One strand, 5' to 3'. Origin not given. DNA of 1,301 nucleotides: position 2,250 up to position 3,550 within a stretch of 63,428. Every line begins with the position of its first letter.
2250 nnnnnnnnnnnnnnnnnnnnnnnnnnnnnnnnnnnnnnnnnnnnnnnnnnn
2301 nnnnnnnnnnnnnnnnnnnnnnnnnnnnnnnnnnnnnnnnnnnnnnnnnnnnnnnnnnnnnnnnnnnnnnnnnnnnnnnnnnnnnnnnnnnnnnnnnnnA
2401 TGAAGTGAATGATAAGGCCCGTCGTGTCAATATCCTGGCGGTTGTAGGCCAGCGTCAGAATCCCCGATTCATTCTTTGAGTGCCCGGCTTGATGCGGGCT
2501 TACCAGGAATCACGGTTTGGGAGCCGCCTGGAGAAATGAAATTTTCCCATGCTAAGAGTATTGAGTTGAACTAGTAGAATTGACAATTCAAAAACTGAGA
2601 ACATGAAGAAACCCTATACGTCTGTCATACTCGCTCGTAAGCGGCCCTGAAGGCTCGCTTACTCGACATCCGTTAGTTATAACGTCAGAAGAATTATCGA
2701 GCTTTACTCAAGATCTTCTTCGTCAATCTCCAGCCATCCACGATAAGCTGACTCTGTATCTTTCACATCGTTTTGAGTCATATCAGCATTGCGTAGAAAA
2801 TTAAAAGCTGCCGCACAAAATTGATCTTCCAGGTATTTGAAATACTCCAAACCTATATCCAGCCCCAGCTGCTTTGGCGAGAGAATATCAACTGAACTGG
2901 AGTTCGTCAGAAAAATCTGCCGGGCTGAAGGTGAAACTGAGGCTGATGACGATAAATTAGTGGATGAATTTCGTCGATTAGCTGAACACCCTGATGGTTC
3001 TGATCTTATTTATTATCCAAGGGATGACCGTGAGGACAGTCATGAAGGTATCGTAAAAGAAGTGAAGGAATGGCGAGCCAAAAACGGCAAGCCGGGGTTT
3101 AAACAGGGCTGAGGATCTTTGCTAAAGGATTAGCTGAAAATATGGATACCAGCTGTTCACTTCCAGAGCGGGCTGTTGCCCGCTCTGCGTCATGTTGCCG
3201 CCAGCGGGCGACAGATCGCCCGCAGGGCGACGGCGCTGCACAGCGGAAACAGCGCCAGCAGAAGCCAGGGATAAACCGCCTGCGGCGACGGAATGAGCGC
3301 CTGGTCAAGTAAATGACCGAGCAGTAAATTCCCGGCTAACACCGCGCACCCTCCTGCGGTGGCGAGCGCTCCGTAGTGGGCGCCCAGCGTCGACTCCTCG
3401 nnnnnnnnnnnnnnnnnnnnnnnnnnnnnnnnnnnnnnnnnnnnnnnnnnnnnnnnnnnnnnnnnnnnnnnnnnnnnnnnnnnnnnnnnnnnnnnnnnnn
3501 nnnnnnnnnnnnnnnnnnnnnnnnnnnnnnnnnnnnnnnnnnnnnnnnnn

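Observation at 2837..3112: Orphan colicin-nuclease immunity gene beside the replicon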

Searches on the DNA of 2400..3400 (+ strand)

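Call 5: search_dna_similar(query=window:2400-3400:+, collection=plasmids, mode=near, max_rows=25)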
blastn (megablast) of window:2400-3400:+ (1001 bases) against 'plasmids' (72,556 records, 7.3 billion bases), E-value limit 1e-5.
Records with a match: 408; places in all: 424; records where one place covers at least 80% of the query: 48.
Best place of each record, by identity: >=99% 155; 95-99% 211; 90-95% 13; 80-90% 29.
By first word of the organism name: Escherichia 361; Klebsiella 28; Shigella 7; Salmonella 5; Enterobacter 3; Citrobacter 2; Yersinia 1; Pseudomonas 1.
By predicted mobility (MOB-suite, as given by PLSDB): conjugative 383; non-mobilizable 16; mobilizable 9.
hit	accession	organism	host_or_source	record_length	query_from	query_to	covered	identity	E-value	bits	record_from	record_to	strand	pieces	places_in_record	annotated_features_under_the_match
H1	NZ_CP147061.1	Escherichia coli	environmental,hospital wastewater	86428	1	1001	100%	99.6%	0e+0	1827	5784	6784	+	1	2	bacteriocin immunity protein | MFS transporter | type II toxin-antitoxin system RelE/ParE family toxin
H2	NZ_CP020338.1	Shigella flexneri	cell culture,hospitalized patients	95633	1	1001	100%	99.5%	0e+0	1821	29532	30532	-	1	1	bacteriocin immunity protein | MFS transporter | hypothetical protein | type II toxin-antitoxin system RelE/ParE family toxin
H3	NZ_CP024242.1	Escherichia coli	-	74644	1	1001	100%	99.5%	0e+0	1821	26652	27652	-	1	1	bacteriocin immunity protein | MFS transporter | type II toxin-antitoxin system RelE/ParE family toxin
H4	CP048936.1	Escherichia coli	Homo sapiens,urine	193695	1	1001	100%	99.5%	0e+0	1821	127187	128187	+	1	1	bacteriocin immunity protein | MFS transporter | hypothetical protein | type II toxin-antitoxin system RelE/ParE family toxin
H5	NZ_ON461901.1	Shigella sonnei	-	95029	1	1001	100%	99.5%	0e+0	1821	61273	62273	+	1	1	bacteriocin immunity protein | MFS transporter | hypothetical protein | type II toxin-antitoxin system RelE/ParE family toxin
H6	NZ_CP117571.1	Escherichia albertii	Grus grus,whole organism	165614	1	1001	100%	99.5%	0e+0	1821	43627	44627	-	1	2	bacteriocin immunity protein | MFS transporter | type II toxin-antitoxin system RelE/ParE family toxin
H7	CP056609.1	Escherichia coli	culture,Wastewater influent sample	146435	1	1001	100%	99.5%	0e+0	1821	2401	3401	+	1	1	bacteriocin immunity protein | MFS transporter | type II toxin-antitoxin system RelE/ParE family toxin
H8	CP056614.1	Escherichia coli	culture,Wastewater influent sample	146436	1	1001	100%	99.5%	0e+0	1821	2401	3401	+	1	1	bacteriocin immunity protein | MFS transporter | type II toxin-antitoxin system RelE/ParE family toxin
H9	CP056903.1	Escherichia coli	culture,Wastewater influent sample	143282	1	1001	100%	99.5%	0e+0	1821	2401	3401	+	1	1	bacteriocin immunity protein | MFS transporter | type II toxin-antitoxin system RelE/ParE family toxin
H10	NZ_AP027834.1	Escherichia coli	Homo sapiens,whole organism,feces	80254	1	1001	100%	99.5%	0e+0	1821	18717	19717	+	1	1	bacteriocin immunity protein | MFS transporter | hypothetical protein | type II toxin-antitoxin system RelE/ParE family toxin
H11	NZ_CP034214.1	Escherichia albertii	-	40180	1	1001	100%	99.4%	0e+0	1816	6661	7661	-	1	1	bacteriocin immunity protein | MFS transporter | type II toxin-antitoxin system RelE/ParE family toxin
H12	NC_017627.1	Escherichia coli 042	-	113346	1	1001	100%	99.4%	0e+0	1816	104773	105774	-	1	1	bacteriocin immunity protein | MFS transporter | type II toxin-antitoxin system RelE/ParE family toxin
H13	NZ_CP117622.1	Escherichia albertii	Grus grus,whole organism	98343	1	1001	100%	99.4%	0e+0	1816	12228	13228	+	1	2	bacteriocin immunity protein | MFS transporter | type II toxin-antitoxin system RelE/ParE family toxin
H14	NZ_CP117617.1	Escherichia albertii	Grus grus,whole organism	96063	1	1001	100%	99.4%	0e+0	1816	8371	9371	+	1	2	bacteriocin immunity protein | MFS transporter | type II toxin-antitoxin system RelE/ParE family toxin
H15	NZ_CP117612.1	Escherichia albertii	Grus grus,whole organism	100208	1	1001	100%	99.4%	0e+0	1816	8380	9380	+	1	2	bacteriocin immunity protein | MFS transporter | type II toxin-antitoxin system RelE/ParE family toxin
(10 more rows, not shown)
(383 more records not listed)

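Call 6: get_annotated_region(hit=H12, flank=4000)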
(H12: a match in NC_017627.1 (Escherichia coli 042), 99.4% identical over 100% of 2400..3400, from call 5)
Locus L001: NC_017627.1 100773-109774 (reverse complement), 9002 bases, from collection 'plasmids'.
description: Escherichia coli 042 plasmid pAA, complete sequence
organism: Escherichia coli 042 (NCBI taxid 216592)
taxonomy: Bacteria; Pseudomonadota; Gammaproteobacteria; Enterobacterales; Enterobacteriaceae; Escherichia; Escherichia coli; Escherichia coli 042
host: -; source: -; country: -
typing (MOB-suite, as given by PLSDB): conjugative; replicon IncFIA,IncFIC; relaxase MOBF; mating-pair formation MPF_F
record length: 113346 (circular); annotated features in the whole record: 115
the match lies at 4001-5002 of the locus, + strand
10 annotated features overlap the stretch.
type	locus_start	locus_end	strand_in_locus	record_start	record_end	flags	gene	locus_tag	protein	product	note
CDS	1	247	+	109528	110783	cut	-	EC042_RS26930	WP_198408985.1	IS3 family transposase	-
CDS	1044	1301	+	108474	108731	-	-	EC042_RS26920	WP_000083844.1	replication regulatory protein RepA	-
CDS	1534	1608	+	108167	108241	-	tap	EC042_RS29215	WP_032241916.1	RepA leader peptide Tap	GO:0006276 - plasmid maintenance [Evidence IEA]; GO:0031556 - transcriptional attenuation by ribosome [Evidence IEA]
CDS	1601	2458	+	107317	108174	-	repA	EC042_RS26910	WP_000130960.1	incFII family plasmid replication initiator RepA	GO:0006276 - plasmid maintenance [Evidence IEA]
CDS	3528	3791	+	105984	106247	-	-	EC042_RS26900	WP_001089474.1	hypothetical protein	-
CDS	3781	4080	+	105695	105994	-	-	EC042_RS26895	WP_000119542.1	type II toxin-antitoxin system RelE/ParE family toxin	GO:0030541 - plasmid partitioning [Evidence IEA]; GO:0051290 - protein heterotetramerization [Evidence IEA]; GO:0009432 ...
CDS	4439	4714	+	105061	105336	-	-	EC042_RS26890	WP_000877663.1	bacteriocin immunity protein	-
CDS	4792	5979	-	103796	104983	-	-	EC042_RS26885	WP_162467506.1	MFS transporter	GO:0055085 - transmembrane transport [Evidence IEA]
CDS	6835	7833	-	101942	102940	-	-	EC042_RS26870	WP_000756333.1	ABC transporter substrate-binding protein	-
CDS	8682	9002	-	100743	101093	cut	-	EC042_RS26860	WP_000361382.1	plasmid partitioning/stability family protein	-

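Call 7: get_annotated_region(hit=H2, flank=1500)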
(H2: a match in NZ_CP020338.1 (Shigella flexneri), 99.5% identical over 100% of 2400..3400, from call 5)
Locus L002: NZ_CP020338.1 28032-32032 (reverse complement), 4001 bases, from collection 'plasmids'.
description: Shigella flexneri 4c strain 1602 plasmid unnamed2, complete sequence
organism: Shigella flexneri (NCBI taxid 1617964)
taxonomy: Bacteria; Pseudomonadota; Gammaproteobacteria; Enterobacterales; Enterobacteriaceae; Shigella; Shigella flexneri
host: -; source: cell culture,hospitalized patients; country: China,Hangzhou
typing (MOB-suite, as given by PLSDB): conjugative; replicon IncFII,IncI-gamma/K1; relaxase MOBF; mating-pair formation MPF_F
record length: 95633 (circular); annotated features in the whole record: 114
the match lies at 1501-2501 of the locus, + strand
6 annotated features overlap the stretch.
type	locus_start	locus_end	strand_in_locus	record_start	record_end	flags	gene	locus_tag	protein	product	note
CDS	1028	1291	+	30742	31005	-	-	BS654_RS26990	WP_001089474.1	hypothetical protein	-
CDS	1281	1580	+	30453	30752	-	-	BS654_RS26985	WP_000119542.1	type II toxin-antitoxin system RelE/ParE family toxin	GO:0030541 - plasmid partitioning [Evidence IEA]; GO:0051290 - protein heterotetramerization [Evidence IEA]; GO:0009432 ...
CDS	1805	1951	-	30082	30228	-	-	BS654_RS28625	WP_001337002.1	hypothetical protein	-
CDS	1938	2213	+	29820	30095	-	-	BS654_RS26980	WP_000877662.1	bacteriocin immunity protein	-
CDS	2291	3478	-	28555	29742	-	-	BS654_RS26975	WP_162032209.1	MFS transporter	GO:0055085 - transmembrane transport [Evidence IEA]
CDS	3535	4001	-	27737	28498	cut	-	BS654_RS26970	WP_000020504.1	ABC transporter ATP-binding protein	-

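Call 8: search_dna_similar(query=window:2560-3200:+, collection=plasmids, mode=distant, max_rows=60, rows=spread)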
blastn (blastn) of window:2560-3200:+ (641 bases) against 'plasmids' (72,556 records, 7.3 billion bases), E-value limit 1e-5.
Records with a match: 903; places in all: 1018; records where one place covers at least 80% of the query: 49.
Best place of each record, by identity: >=99% 63; 95-99% 161; 90-95% 16; 80-90% 455; 60-80% 208.
By first word of the organism name: Escherichia 640; Shigella 125; Klebsiella 75; Salmonella 42; Enterobacter 8; Serratia 2; Morganella 2; Arsenophonus 2; Citrobacter 2; Edwardsiella 1; and 4 more.
By predicted mobility (MOB-suite, as given by PLSDB): conjugative 577; mobilizable 241; non-mobilizable 85.
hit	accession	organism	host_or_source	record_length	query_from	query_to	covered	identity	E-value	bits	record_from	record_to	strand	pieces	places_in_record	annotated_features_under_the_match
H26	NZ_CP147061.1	Escherichia coli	environmental,hospital wastewater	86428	1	641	100%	99.7%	0e+0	1148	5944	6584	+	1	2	bacteriocin immunity protein | MFS transporter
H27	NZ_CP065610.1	Escherichia coli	-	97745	1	641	100%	99.4%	0e+0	1139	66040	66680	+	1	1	bacteriocin immunity protein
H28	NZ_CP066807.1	Escherichia coli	Homo sapiens,whole organism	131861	1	641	100%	99.2%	0e+0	1134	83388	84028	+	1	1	bacteriocin immunity protein | MFS transporter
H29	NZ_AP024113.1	Escherichia coli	Homo sapiens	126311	1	641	100%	99.1%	0e+0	1130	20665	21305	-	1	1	bacteriocin immunity protein | MFS transporter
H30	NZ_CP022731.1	Escherichia coli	Homo sapiens,urine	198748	338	641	47%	98.4%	2e-146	526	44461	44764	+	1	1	bacteriocin immunity protein | MFS transporter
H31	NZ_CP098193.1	Escherichia coli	Canis lupus familiaris,Rectal swab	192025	338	641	47%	98.4%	2e-146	526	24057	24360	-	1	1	bacteriocin immunity protein | MFS transporter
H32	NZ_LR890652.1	Escherichia coli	Homo sapiens,blood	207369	338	641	47%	98.4%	2e-146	526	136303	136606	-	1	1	bacteriocin immunity protein | MFS transporter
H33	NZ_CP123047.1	Escherichia coli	Homo sapiens,sputum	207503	338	641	47%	98.4%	2e-146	526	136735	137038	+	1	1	bacteriocin immunity protein | MFS transporter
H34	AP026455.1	Escherichia coli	whole organism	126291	338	641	47%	98.0%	2e-145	522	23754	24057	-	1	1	colicin immunity protein E2 | MFS transporter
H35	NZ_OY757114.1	Escherichia coli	-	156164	378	641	41%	98.9%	2e-127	463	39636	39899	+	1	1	MFS transporter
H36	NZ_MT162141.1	Escherichia coli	-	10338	338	553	34%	78.7%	3e-43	183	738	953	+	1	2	bacteriocin immunity protein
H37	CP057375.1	Escherichia coli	culture,Pooled pig faecal samples ...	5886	338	551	33%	78.5%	3e-42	179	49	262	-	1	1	bacteriocin immunity protein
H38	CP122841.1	Escherichia coli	Sus scrofa,feces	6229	338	551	33%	78.5%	3e-42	179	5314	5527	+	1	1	bacteriocin immunity protein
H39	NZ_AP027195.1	Escherichia coli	Homo sapiens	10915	338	553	34%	77.8%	1e-40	174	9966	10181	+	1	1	bacteriocin immunity protein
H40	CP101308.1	Escherichia coli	Homo sapiens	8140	338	553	34%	77.3%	6e-39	169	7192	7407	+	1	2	bacteriocin immunity protein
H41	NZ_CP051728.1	Escherichia coli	Homo sapiens,whole organism,rectal swab ...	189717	96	281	29%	87.6%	6e-58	233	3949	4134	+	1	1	none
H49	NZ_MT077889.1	Escherichia coli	-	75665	553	641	14%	97.8%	5e-34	152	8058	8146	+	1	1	MFS transporter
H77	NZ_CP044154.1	Shigella flexneri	-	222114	50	106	9%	84.5%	2e-6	62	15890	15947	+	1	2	S-type pyocin domain-containing protein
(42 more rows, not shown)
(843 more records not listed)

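Call 9: get_annotated_region(hit=H30, flank=5000)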
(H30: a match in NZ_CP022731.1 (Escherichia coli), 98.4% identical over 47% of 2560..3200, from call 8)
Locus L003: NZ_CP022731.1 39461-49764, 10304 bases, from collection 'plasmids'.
description: Escherichia coli strain SA186 plasmid pSA186_2, complete sequence
organism: Escherichia coli (NCBI taxid 562)
taxonomy: Bacteria; Pseudomonadota; Gammaproteobacteria; Enterobacterales; Enterobacteriaceae; Escherichia; Escherichia coli
host: -; source: Homo sapiens,urine; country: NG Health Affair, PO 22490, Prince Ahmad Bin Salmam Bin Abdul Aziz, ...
typing (MOB-suite, as given by PLSDB): conjugative; replicon IncFIB,IncFIC,rep_cluster_2244,rep_cluster_2313; relaxase MOBF,MOBF,MOBP; mating-pair formation MPF_F
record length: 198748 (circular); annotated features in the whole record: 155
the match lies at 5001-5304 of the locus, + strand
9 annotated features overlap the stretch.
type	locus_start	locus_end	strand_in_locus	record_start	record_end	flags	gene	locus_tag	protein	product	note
CDS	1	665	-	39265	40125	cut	-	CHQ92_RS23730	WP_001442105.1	DUF2877 domain-containing protein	-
CDS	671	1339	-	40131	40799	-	-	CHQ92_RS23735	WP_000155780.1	cysteine hydrolase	-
CDS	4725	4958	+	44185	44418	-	-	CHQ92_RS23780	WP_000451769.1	HNH endonuclease signature motif containing protein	-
CDS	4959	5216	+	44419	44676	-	-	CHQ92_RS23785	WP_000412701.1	bacteriocin immunity protein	-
CDS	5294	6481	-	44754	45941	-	-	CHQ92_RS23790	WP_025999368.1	MFS transporter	GO:0055085 - transmembrane transport [Evidence IEA]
CDS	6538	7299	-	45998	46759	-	-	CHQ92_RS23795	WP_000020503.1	ABC transporter ATP-binding protein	-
CDS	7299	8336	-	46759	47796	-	-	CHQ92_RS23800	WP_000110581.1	iron ABC transporter permease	GO:0006826 - iron ion transport [Evidence IEA]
CDS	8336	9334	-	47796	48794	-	-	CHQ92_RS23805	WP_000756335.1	ABC transporter substrate-binding protein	-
CDS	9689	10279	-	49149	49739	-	-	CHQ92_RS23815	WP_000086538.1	recombinase family protein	GO:0006310 - DNA recombination [Evidence IEA]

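Call 10: get_annotated_region(hit=H34, flank=5000)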
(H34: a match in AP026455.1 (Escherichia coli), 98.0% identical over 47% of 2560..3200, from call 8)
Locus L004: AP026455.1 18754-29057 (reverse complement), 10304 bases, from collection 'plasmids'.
description: Escherichia coli TUM1886 plasmid pMTY1886_NA1 DNA, complete sequence
organism: Escherichia coli (NCBI taxid 562)
taxonomy: Bacteria; Pseudomonadota; Gammaproteobacteria; Enterobacterales; Enterobacteriaceae; Escherichia; Escherichia coli
host: -; source: whole organism; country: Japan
typing (MOB-suite, as given by PLSDB): conjugative; replicon IncFIA,IncFIB,IncFIC; relaxase MOBF,MOBP; mating-pair formation MPF_F
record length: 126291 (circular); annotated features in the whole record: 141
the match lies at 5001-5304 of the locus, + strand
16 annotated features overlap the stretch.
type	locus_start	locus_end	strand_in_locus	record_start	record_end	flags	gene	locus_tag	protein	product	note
CDS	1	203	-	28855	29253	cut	-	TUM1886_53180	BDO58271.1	hypothetical protein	-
CDS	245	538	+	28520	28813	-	-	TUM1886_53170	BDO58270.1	hypothetical protein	-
CDS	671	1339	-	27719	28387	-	-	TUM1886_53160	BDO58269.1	cysteine hydrolase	-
CDS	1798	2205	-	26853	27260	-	-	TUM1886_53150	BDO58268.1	hypothetical protein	-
CDS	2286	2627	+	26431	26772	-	-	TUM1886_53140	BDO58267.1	transposase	-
CDS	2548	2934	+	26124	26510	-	-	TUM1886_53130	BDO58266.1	hypothetical protein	-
CDS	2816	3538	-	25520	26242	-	-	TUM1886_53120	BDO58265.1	hypothetical protein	-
CDS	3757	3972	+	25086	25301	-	-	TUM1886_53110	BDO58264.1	hypothetical protein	-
CDS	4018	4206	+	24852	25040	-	-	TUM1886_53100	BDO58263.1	hypothetical protein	-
CDS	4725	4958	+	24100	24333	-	-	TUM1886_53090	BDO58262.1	hypothetical protein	-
CDS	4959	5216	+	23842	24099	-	-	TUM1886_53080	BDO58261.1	colicin immunity protein E2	-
CDS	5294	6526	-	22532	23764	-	-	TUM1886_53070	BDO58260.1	MFS transporter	-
CDS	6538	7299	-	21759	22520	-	-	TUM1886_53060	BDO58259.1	sugar ABC transporter substrate-binding protein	-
CDS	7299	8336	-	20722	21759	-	-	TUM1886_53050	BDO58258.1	ABC transporter permease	-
CDS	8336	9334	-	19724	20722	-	-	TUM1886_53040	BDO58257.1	ABC transporter substrate-binding protein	-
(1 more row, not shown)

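Call 11: get_annotated_region(hit=H36, flank=3000)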
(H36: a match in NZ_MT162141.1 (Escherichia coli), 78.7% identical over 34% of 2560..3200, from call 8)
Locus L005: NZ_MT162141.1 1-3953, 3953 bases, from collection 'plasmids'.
description: Escherichia coli strain CE1537 plasmid pCE1537-C, complete sequence
organism: Escherichia coli (NCBI taxid 562)
taxonomy: Bacteria; Pseudomonadota; Gammaproteobacteria; Enterobacterales; Enterobacteriaceae; Escherichia; Escherichia coli
host: -; source: -; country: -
typing (MOB-suite, as given by PLSDB): mobilizable; replicon Col156; relaxase MOBQ
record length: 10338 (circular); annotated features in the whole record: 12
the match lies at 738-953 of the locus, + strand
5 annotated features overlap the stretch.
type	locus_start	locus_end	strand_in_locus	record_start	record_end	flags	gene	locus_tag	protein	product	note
CDS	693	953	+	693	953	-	-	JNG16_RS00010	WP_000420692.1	bacteriocin immunity protein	-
CDS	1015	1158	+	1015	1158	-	-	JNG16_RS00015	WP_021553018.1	colicin release lysis protein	GO:0019835 - cytolysis [Evidence IEA]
CDS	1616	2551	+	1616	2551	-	-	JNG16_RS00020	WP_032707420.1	replication initiation protein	-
CDS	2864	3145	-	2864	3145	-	-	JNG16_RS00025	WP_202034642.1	hypothetical protein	-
CDS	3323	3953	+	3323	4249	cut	-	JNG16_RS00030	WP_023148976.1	MobA/MobL family protein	-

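Call 16: get_annotated_region(hit=H41, flank=3000)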
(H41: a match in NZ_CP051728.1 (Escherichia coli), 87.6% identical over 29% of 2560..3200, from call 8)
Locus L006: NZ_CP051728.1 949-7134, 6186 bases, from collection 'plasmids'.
description: Escherichia coli strain SCU-111 plasmid pSCU-111-1, complete sequence
organism: Escherichia coli (NCBI taxid 562)
taxonomy: Bacteria; Pseudomonadota; Gammaproteobacteria; Enterobacterales; Enterobacteriaceae; Escherichia; Escherichia coli
host: -; source: Homo sapiens,whole organism,rectal swab from healthy college student; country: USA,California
typing (MOB-suite, as given by PLSDB): conjugative; replicon IncFIA,IncFIA,IncFIC; relaxase MOBF,MOBP; mating-pair formation MPF_F
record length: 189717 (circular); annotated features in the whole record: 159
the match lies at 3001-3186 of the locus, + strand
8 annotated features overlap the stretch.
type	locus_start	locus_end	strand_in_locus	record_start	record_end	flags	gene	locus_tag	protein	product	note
CDS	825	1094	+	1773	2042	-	yacA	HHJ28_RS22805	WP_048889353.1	type II toxin-antitoxin system antitoxin YacA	-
CDS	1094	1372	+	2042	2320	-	yacB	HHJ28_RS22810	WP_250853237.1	type II toxin-antitoxin system toxin YacB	-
CDS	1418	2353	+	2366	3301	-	-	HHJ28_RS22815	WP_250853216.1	3'-5' exonuclease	-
CDS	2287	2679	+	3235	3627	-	-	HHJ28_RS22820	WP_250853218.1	hypothetical protein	-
CDS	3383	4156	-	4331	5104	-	-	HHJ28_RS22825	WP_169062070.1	tannase/feruloyl esterase family alpha/beta hydrolase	-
CDS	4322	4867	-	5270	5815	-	idi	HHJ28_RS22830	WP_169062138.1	isopentenyl-diphosphate Delta-isomerase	GO:0008299 - isoprenoid biosynthetic process [Evidence IEA]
CDS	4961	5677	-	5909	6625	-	-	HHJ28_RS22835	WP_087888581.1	DUF554 domain-containing protein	-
CDS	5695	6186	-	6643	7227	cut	-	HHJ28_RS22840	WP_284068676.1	UbiX family flavin prenyltransferase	-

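Call 36: search_dna_similar(query=window:2797-3112:+, collection=ecoli_genomes, mode=near, max_rows=30, rows=spread)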
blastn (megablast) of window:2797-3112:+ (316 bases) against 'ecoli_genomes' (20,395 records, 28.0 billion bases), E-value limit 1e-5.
Records with a match: 166; places in all: 168; records where one place covers at least 80% of the query: 32.
Genomes with a match: 162 of 5426; with a place that covers at least 80% of the query: 32. Places per genome that has any: lowest 1, median 1, highest 2. On chromosomes: 3 places; on plasmids: 165.
Best place of each record, by identity: >=99% 57; 95-99% 109.
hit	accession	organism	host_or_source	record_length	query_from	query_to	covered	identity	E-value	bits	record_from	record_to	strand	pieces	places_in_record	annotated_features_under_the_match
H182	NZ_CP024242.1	Escherichia coli O114:H49 strain 90-9280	missing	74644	1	316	100%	100.0%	8e-164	584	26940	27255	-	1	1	bacteriocin immunity protein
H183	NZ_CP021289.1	Escherichia coli strain PA45B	Homo sapiens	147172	1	316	100%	99.7%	4e-162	579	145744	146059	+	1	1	bacteriocin immunity protein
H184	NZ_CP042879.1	Escherichia coli strain NMBU_W05E18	surface water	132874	1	316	100%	99.7%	4e-162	579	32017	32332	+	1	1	bacteriocin immunity protein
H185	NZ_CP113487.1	Escherichia coli strain GTEN_23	Homo sapiens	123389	1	316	100%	99.7%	4e-162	579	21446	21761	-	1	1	bacteriocin immunity protein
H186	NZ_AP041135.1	Escherichia coli strain WR3-3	Homo sapiens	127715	1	316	100%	99.7%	4e-162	579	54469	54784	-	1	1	bacteriocin immunity protein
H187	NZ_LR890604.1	Escherichia coli strain MSB1_8G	Homo sapiens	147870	1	316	100%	99.7%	4e-162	579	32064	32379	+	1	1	bacteriocin immunity protein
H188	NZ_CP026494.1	Escherichia coli strain HS13-1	Homo sapiens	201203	101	316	68%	98.6%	3e-103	383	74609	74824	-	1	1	bacteriocin immunity protein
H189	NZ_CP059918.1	Escherichia coli strain 64.1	Turkey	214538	101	316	68%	98.6%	3e-103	383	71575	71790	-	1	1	bacteriocin immunity protein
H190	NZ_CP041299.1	Escherichia coli O1:H42 strain CLSC36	Homo sapiens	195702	101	316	68%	98.6%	3e-103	383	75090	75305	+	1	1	bacteriocin immunity protein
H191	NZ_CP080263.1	Escherichia coli strain 135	Chicken fecal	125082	101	316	68%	98.6%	3e-103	383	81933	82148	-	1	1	bacteriocin immunity protein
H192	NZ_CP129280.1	Escherichia coli strain GZM7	Chicken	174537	101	316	68%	98.6%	3e-103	383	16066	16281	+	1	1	bacteriocin immunity protein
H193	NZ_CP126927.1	Escherichia coli O2:K1:H5 strain APEC E19035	Gallus gallus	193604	101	316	68%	98.6%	3e-103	383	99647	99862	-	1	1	bacteriocin immunity protein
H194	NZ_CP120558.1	Escherichia coli strain B771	Homo sapiens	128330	101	316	68%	98.6%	3e-103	383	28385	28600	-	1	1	bacteriocin immunity protein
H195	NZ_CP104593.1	Escherichia coli strain EC5931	Homo sapiens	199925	101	316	68%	98.6%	3e-103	383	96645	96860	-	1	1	bacteriocin immunity protein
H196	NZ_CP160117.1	Escherichia coli strain 729_xx_1_3_yolk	Poultry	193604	101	316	68%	98.6%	3e-103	383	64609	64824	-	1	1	bacteriocin immunity protein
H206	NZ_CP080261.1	Escherichia coli strain 135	Chicken fecal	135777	141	316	56%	99.4%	2e-84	320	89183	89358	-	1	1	bacteriocin immunity protein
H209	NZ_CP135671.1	Escherichia coli strain TUM9803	missing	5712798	141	316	56%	98.9%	1e-82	315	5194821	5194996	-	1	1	bacteriocin immunity protein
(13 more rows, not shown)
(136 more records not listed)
